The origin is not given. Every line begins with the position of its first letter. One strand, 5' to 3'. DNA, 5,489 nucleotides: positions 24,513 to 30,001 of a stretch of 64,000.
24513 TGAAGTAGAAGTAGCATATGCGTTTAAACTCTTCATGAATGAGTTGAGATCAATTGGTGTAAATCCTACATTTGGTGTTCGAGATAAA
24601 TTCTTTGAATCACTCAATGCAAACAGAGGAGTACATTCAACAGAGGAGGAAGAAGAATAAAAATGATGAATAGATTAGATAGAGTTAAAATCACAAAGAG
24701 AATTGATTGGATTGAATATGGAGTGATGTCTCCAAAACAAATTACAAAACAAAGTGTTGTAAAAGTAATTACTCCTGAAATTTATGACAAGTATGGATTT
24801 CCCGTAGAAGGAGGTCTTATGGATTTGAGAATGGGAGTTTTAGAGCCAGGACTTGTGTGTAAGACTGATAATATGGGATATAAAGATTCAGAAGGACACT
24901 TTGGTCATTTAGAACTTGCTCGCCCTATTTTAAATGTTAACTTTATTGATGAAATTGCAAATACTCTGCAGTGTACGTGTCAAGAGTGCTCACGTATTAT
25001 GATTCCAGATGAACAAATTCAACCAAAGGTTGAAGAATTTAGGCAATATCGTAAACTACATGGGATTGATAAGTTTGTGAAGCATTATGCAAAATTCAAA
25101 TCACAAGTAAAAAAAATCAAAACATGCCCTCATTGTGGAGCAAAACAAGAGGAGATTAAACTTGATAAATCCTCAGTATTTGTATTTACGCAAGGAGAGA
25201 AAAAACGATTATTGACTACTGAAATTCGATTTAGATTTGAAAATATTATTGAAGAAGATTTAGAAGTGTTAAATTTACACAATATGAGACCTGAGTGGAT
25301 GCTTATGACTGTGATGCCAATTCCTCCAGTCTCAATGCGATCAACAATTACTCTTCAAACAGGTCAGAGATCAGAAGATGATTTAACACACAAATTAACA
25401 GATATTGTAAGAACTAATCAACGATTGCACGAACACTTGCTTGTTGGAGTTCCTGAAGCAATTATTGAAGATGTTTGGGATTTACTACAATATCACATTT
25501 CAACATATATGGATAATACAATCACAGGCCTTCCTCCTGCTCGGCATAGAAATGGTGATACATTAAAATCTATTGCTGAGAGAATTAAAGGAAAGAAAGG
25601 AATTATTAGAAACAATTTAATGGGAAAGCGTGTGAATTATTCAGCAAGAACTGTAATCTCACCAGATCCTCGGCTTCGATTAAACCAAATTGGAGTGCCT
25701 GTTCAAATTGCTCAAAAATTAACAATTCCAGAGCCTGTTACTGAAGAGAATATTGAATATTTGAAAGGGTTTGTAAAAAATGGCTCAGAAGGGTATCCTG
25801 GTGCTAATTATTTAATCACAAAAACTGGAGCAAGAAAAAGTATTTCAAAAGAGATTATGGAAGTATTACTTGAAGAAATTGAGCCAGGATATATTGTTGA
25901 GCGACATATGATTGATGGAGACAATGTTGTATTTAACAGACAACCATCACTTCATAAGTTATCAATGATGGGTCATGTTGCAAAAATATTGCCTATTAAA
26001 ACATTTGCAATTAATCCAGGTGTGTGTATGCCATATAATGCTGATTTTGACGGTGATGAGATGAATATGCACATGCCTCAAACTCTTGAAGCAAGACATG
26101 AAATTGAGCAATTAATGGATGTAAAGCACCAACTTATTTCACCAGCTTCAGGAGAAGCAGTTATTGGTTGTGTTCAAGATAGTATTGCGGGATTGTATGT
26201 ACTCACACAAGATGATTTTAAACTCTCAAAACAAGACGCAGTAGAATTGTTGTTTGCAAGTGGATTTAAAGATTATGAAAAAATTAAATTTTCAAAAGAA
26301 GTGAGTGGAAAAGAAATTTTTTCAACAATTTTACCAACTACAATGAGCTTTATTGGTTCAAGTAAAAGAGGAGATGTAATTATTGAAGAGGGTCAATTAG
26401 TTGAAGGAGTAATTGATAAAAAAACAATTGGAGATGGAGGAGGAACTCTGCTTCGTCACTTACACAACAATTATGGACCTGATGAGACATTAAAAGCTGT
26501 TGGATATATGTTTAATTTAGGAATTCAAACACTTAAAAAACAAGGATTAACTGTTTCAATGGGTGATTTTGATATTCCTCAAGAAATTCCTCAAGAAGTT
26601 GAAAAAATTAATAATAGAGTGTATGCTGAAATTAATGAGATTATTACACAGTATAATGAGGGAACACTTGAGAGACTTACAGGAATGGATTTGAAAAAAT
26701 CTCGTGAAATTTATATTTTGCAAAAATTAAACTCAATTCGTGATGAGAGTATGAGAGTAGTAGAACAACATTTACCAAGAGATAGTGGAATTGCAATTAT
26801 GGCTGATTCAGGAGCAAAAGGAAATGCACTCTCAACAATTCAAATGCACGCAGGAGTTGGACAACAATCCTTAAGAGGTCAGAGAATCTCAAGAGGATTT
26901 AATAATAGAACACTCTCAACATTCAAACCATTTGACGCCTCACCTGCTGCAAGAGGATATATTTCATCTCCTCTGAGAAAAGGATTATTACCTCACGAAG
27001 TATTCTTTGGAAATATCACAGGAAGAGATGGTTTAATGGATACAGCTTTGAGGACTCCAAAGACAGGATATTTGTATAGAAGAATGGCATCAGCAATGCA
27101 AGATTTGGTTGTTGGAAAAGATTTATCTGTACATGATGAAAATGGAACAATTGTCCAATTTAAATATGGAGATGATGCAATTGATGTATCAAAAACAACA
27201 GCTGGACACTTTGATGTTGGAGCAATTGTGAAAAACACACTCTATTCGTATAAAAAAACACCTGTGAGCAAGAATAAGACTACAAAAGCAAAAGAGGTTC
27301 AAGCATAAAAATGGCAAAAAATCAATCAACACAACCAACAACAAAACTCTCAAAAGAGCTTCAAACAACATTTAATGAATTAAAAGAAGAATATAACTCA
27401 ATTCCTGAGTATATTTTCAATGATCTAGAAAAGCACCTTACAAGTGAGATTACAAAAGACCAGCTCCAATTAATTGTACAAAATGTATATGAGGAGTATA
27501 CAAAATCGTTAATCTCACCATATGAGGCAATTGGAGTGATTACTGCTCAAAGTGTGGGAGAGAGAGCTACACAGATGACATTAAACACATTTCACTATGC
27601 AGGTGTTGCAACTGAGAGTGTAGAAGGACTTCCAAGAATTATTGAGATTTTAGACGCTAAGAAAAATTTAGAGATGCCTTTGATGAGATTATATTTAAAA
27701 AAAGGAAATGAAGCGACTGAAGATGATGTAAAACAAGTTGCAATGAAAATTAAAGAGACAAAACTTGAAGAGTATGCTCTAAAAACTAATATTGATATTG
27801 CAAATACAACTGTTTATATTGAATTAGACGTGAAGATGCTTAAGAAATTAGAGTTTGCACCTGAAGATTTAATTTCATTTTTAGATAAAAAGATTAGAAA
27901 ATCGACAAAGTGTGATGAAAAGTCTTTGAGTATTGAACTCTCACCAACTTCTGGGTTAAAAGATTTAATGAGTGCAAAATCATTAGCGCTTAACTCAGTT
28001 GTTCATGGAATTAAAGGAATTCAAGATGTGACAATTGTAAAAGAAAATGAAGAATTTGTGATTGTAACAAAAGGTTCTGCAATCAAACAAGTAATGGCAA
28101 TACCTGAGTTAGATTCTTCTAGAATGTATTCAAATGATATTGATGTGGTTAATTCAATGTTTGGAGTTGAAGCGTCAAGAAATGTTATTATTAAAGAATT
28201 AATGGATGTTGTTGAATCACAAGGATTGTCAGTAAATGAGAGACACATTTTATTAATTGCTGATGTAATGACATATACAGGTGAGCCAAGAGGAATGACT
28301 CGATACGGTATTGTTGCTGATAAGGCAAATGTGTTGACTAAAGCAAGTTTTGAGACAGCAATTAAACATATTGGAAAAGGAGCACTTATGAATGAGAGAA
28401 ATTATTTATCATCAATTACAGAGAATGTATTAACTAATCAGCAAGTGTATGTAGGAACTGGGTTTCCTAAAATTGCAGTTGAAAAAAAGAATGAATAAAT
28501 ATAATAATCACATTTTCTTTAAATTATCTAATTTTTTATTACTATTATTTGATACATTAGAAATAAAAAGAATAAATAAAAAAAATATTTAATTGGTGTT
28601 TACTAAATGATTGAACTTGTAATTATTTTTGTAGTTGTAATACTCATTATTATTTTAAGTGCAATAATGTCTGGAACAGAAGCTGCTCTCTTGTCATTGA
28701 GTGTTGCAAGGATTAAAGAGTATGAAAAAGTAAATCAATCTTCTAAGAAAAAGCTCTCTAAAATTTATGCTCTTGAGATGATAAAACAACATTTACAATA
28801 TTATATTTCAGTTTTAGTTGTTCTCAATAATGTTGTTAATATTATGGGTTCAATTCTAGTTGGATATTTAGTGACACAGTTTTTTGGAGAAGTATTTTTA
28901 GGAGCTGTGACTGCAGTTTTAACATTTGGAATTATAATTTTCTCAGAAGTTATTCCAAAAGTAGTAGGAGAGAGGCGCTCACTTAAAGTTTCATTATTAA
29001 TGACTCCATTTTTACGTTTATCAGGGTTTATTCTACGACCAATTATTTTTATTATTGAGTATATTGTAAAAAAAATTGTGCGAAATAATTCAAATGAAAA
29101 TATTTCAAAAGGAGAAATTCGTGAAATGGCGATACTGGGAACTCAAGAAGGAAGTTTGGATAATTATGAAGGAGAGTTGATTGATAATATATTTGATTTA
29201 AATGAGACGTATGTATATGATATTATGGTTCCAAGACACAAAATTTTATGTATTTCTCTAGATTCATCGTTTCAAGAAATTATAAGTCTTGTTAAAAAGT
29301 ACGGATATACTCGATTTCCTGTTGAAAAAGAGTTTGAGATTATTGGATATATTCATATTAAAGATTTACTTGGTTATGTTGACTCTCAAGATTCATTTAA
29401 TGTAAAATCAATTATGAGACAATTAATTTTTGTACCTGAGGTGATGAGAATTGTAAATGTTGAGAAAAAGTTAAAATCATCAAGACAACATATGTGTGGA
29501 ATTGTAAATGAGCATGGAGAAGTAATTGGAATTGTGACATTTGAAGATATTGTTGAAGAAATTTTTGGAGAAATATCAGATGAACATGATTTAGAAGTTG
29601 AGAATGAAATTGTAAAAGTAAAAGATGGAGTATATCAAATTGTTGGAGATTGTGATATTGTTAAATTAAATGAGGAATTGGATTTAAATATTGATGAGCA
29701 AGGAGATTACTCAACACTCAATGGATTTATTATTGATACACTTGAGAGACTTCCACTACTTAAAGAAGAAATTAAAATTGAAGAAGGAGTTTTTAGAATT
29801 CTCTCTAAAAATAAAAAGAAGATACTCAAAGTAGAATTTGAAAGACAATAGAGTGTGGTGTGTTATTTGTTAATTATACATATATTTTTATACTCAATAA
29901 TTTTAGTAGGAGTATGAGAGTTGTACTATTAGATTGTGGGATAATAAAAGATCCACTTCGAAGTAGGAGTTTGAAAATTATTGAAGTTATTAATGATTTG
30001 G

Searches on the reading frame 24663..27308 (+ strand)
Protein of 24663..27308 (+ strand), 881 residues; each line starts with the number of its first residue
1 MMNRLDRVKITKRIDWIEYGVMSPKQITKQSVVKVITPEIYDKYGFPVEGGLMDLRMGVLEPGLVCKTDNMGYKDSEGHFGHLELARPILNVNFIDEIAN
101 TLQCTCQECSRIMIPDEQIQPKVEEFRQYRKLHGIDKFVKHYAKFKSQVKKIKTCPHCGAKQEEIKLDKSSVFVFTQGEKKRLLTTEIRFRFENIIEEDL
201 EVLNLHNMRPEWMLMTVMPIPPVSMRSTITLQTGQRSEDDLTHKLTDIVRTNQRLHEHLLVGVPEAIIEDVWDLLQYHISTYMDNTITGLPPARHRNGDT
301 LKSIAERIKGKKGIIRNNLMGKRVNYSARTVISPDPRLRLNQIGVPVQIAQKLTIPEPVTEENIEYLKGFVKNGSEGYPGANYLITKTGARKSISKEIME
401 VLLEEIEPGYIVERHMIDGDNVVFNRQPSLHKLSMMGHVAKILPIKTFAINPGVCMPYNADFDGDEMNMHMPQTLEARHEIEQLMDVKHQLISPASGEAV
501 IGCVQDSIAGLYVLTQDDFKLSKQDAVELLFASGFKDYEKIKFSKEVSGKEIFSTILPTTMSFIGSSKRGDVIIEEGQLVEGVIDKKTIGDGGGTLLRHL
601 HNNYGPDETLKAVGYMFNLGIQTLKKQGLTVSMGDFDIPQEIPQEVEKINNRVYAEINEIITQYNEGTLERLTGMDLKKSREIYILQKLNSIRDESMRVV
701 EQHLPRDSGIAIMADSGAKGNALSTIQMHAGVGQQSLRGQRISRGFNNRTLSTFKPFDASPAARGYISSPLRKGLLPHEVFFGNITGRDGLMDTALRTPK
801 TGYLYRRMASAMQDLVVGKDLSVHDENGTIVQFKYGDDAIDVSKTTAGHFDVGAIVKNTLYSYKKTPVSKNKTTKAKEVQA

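Call 69: search_protein_families(library=pfam, proteins=[window:24663-27308:+], max_evalue=0.0001)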
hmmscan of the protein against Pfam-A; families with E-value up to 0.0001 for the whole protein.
window:24663-27308:+ (881 aa): 5 families
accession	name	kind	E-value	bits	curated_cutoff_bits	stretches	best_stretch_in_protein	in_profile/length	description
PF04997.17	RNA_pol_Rpb1_1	-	5.9e-83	279.2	39.7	1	12-319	2-312/312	RNA polymerase Rpb1, domain 1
PF00623.25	RNA_pol_Rpb1_2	-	5.9e-68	228.8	25.3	1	321-486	1-165/166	RNA polymerase Rpb1, domain 2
PF04983.23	RNA_pol_Rpb1_3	-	1.2e-29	103.7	28.9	1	490-635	1-161/162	RNA polymerase Rpb1, domain 3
PF05000.22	RNA_pol_Rpb1_4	-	7.2e-24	84.2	24.8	1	661-767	1-107/107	RNA polymerase Rpb1, domain 4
PF04998.22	RNA_pol_Rpb1_5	-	1.2e-17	64.6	28.5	1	774-839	1-66/267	RNA polymerase Rpb1, domain 5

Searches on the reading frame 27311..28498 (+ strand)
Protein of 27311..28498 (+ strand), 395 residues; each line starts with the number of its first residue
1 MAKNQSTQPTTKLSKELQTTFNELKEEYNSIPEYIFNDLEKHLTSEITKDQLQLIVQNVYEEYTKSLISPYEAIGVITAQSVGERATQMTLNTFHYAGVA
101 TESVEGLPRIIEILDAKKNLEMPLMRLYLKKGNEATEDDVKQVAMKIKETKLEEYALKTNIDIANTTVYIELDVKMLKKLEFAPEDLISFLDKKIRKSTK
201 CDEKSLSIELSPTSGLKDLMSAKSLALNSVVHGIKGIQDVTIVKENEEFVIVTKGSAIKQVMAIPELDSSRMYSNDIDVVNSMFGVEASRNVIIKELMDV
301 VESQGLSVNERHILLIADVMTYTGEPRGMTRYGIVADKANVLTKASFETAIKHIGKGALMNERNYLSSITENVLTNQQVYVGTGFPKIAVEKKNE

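Call 69: search_protein_families(library=pfam, proteins=[window:27311-28498:+], max_evalue=0.0001)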
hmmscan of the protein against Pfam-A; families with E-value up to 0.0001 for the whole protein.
window:27311-28498:+ (395 aa): 1 family
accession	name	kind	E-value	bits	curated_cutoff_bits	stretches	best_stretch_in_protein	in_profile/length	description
PF04998.22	RNA_pol_Rpb1_5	-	4.7e-46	157.8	28.5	1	50-340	52-265/267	RNA polymerase Rpb1, domain 5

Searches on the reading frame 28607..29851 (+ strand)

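Call 54: search_protein_families(library=pfam, proteins=[window:28607-29851:+], max_evalue=0.0001)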
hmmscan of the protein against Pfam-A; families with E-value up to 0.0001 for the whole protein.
window:28607-29851:+ (414 aa): 3 families
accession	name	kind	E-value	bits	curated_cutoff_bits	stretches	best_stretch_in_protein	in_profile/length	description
PF01595.25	CNNM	-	3e-34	118.7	28.4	1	11-188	3-181/181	Cyclin M transmembrane N-terminal domain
PF03471.22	CorC_HlyC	-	2.5e-15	56.7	27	1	337-413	2-79/81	Transporter associated domain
PF00571.33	CBS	-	7.1e-15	55.5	24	2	204-258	2-55/57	CBS domain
